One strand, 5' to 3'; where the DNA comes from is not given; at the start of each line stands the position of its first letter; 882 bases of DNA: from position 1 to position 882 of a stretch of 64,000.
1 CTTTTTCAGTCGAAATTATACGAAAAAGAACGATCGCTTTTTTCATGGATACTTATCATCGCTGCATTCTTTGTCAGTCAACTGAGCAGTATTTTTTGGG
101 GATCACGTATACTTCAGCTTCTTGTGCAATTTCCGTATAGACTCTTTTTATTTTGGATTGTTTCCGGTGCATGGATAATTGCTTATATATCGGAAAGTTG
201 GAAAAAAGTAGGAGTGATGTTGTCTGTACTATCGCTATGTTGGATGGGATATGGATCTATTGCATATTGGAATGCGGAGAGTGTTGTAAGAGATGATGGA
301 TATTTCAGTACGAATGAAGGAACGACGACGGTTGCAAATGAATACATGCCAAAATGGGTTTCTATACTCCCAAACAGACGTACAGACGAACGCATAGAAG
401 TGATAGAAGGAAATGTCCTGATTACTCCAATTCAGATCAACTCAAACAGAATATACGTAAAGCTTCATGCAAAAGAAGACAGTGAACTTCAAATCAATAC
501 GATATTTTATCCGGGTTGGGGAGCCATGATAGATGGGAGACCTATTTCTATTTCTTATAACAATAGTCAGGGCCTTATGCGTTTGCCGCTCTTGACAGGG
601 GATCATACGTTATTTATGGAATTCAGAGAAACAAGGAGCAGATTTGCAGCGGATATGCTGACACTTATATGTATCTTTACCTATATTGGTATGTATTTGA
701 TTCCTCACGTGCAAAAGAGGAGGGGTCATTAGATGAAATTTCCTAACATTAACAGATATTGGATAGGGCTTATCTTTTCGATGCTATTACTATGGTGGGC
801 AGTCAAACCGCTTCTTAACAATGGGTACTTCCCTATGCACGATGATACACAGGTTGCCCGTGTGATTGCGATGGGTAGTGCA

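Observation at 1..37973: Extreme tandem expansion of polyprenol-phosphate-sugar-dependent GT-C glycosyltransferases (4 YfhO, 4 PTPS-related and 7-8 GT39-like genes in about 38 kb)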

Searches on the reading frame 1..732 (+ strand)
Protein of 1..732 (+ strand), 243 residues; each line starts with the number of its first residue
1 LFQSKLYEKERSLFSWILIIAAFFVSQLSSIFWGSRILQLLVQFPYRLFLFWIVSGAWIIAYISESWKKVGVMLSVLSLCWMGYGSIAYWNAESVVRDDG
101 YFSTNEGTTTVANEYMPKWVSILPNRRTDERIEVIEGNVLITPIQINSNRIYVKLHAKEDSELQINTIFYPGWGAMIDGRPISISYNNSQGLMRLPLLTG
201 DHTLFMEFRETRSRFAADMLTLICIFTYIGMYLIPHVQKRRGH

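Call 3: search_protein_families(library=pfam, proteins=[window:1-732:+], max_evalue=0.01)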
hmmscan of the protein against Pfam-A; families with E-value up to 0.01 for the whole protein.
window:1-732:+ (243 aa): 1 family
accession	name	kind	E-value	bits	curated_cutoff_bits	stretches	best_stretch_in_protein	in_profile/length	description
PF09586.16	YfhO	-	0.0021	16.9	28.5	0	142-209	757-824/835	Bacterial membrane protein YfhO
